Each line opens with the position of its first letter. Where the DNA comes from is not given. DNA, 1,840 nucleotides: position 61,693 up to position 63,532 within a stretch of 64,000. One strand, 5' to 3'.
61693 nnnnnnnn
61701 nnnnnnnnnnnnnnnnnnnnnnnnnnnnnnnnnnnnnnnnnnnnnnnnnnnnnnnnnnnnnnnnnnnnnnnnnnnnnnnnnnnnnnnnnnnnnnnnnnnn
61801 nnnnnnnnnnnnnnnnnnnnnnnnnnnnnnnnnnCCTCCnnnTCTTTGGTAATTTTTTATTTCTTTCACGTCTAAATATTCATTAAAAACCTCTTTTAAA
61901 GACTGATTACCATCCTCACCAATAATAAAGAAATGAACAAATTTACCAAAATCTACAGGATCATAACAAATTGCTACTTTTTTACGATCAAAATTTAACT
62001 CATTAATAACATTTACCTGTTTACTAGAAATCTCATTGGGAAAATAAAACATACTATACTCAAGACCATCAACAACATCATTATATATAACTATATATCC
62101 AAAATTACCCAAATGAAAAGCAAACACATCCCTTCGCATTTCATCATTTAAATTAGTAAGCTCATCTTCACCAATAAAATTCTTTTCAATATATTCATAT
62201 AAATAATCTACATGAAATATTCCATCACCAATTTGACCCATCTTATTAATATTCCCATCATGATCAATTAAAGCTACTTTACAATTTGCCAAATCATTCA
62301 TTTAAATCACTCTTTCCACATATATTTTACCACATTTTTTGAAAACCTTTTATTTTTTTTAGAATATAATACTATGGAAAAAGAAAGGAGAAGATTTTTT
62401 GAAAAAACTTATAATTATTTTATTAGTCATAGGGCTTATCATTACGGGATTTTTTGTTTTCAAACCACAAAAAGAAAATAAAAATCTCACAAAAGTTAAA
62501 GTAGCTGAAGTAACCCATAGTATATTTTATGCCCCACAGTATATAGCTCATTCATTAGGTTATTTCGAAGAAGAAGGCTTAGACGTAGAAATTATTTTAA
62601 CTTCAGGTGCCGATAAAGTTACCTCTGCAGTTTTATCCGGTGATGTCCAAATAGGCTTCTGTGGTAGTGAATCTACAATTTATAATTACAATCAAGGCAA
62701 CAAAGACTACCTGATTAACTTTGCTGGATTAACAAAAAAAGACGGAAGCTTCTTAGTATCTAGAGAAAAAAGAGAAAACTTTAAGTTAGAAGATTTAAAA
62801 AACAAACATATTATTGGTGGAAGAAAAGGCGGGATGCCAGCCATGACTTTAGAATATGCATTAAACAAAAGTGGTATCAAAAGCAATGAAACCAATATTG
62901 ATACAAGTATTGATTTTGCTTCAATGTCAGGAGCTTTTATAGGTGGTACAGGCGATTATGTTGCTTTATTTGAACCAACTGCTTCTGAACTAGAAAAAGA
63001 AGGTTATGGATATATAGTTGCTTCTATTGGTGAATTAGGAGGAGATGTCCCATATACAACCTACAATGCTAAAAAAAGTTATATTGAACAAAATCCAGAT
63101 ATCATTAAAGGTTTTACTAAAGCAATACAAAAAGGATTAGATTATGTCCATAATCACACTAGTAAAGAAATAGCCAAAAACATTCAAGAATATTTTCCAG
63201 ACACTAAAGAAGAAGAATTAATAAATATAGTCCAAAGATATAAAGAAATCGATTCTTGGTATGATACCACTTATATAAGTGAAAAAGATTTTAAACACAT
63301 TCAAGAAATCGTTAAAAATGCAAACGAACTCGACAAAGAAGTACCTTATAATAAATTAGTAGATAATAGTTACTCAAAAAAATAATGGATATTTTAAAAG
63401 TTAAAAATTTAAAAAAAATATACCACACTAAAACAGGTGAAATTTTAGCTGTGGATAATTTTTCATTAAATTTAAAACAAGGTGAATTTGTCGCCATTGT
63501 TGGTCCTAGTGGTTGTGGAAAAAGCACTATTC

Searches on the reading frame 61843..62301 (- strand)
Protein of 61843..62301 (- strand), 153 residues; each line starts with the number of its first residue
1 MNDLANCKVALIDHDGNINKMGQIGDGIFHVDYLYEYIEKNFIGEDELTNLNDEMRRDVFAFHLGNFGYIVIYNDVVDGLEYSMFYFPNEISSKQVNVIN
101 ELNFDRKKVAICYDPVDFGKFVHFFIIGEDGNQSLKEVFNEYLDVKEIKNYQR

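Call 4: search_protein_families(library=pfam, proteins=[window:61843-62301:-], max_evalue=1)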
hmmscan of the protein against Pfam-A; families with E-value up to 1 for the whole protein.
window:61843-62301:- (153 aa): 1 family
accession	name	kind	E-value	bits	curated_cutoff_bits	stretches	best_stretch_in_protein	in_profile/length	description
PF08332.16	CaMKII_AD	-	0.16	12.5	22.1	1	58-103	26-70/128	Calcium/calmodulin dependent protein kinase II association domain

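Call 5: search_protein_families(library=ncbifam, proteins=[window:61843-62301:-], max_evalue=1)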
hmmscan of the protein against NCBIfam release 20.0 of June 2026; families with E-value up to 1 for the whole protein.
window:61843-62301:- (153 aa): 1 family
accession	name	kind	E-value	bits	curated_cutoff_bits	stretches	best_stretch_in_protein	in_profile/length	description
NF003022.0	PRK03887.1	equivalog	0.049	13.4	164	1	70-151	17-98/175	methylated-DNA--protein-cysteine methyltransferase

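Call 7: search_protein_families(library=phrogs, proteins=[window:61843-62301:-], max_evalue=1)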
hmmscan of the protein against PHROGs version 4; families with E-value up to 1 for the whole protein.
window:61843-62301:- (153 aa): 0 families

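Call 8: search_protein_families(library=padloc, proteins=[window:61843-62301:-], max_evalue=1)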
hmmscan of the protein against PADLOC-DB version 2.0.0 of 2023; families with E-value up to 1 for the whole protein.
window:61843-62301:- (153 aa): 0 families

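Call 10: find_homologous_proteins(query=A1, max_evalue=0.001)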
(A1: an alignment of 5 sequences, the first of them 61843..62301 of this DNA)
Query A1 (5 sequences) (153 aa, profile of the alignment): 24 proteins with E <= 0.001 among 1248 candidates.
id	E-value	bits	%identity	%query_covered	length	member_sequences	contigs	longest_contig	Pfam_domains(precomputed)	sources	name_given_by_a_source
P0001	1.2e-60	222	32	87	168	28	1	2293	-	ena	-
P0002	2.0e-57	211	100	100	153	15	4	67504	-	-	-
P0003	1.0e-52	196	22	61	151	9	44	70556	-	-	-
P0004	7.5e-51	190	33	86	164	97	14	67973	-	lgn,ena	-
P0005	1.6e-48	182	29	86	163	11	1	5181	-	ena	-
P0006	1.4e-47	179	27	67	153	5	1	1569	-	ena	-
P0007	7.4e-47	177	35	59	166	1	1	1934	-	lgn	-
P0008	3.5e-46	175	59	100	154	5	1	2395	-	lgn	-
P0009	7.0e-41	157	50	100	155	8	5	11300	-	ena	-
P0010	2.9e-39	152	55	98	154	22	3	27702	-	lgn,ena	-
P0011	5.6e-39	151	28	62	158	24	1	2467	-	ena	-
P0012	4.1e-38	148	52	98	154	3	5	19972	-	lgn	-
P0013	5.3e-37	145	29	57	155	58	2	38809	-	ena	-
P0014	1.7e-36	143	38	29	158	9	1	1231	-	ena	-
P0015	6.7e-36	141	27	76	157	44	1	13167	-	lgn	-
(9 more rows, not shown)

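Call 68: predict_structure(alignment_id=A4)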
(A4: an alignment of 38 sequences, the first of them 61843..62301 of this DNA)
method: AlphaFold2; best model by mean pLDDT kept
length: 153 residues; sequences in the alignment: 38
mean_pLDDT: 91.1   pTM: 0.87
mean pLDDT of the five models: 91.1, 90.5, 90.5, 89.3, 88.7
residues with pLDDT >= 90: 113; 70-90: 33; 50-70: 6; < 50: 1
segments of 3 or more residues with pLDDT < 50: none
pLDDT, mean of each block of 10 residues (from residue 1): 86 97 93 94 83 90 96 92 95 96 90 93 94 93 85 54
secondary structure, 60 per line:
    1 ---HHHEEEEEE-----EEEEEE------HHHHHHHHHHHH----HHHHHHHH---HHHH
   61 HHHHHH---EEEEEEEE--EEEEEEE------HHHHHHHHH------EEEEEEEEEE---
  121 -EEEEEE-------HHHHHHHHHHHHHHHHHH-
elements in order: E7-12 E18-23 H30-41 H46-53 H57-66 E70-77 E80-86 H93-101 E108-117 E122-127 H135-152

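Call 70: fold_search(model_id=the predicted structure, library=pdb)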
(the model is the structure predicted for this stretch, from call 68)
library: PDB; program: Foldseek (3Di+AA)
matches with E <= 10: 851; with E <= 0.001: 0
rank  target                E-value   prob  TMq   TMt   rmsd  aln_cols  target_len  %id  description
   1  2fh4_A                3.8e-02  0.28  0.22  0.13   8.0       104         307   12  C-terminal half of gelsolin soaked in EGTA at pH 8 (released 2006-06-13)
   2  2fh1_A                5.2e-02  0.23  0.22  0.12   8.1       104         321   12  C-terminal half of gelsolin soaked in low calcium at pH 4.5 (released 2006-06-13)
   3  1p8x_A                8.2e-02  0.20  0.22  0.12   8.1       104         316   12  The Calcium-Activated C-terminal half of gelsolin (released 2003-10-14)
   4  9jvt_v                1.3e-01  0.35  0.31  0.13   7.6       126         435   10  Structure of the C-terminal 4 domains (V4-V6-HP) villin bound to an actin (released 2025-10-15)
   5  6l4l                  1.5e-01  0.16  0.21  0.14  11.3        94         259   12  Crystal structure of S. aureus CntK in inactive state (released 2020-10-21)
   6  3teb_B                1.6e-01  0.63  0.23  0.14   3.0        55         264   11  endonuclease/exonuclease/phosphatase family protein from Leptotrichia buccalis C-1013-b (released 2011-08-31)
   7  1uwv                  1.6e-01  0.12  0.23  0.12  13.2       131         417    9  Crystal Structure of RumA, the iron-sulfur cluster containing E. coli 23S Ribosomal RNA 5-Methyluridine Methyltransferas (released 2004-03-18)
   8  6q9r_B                1.7e-01  0.25  0.30  0.08   7.6       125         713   10  Crystal structure of the pathological N184K variant of calcium-free human gelsolin (released 2019-11-27)
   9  6q9r_A                1.7e-01  0.23  0.29  0.08   7.8       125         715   10  Crystal structure of the pathological N184K variant of calcium-free human gelsolin (released 2019-11-27)
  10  3ffn_A                1.8e-01  0.23  0.29  0.08   7.8       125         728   10  Crystal structure of calcium-free human gelsolin (released 2009-10-06)
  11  9bv1_I                1.8e-01  0.08  0.21  0.16  13.7       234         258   10  M2A Midnolin-Proteasome (translocating) (released 2025-06-11)
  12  6jeg_A                1.9e-01  0.20  0.28  0.08   7.9       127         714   10  Crystal structure of calcium free human gelsolin amyloid mutant G167R (released 2019-06-12)
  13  9jvt_V                2.0e-01  0.18  0.23  0.11   7.9       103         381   10  Structure of the C-terminal 4 domains (V4-V6-HP) villin bound to an actin (released 2025-10-15)
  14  9jus_v                2.1e-01  0.20  0.24  0.06   7.7       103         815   10  Structure of villin bound to an actin trimer (released 2025-10-08)
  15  9jus_V                2.3e-01  0.20  0.24  0.06   7.2       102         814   10  Structure of villin bound to an actin trimer (released 2025-10-08)
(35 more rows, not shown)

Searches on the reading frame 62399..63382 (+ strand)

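Call 29: search_protein_families(library=pfam, proteins=[window:62399-63382:+], max_evalue=0.001)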
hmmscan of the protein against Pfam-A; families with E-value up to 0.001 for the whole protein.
window:62399-63382:+ (328 aa): 2 families
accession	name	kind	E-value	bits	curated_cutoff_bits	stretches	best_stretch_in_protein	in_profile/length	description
PF09084.16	NMT1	-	3.8e-25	89.5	20.5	1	45-253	5-212/216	NMT1/THI5 like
PF13379.11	NMT1_2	-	6.8e-16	59.3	24.7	1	42-258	16-246/252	NMT1-like family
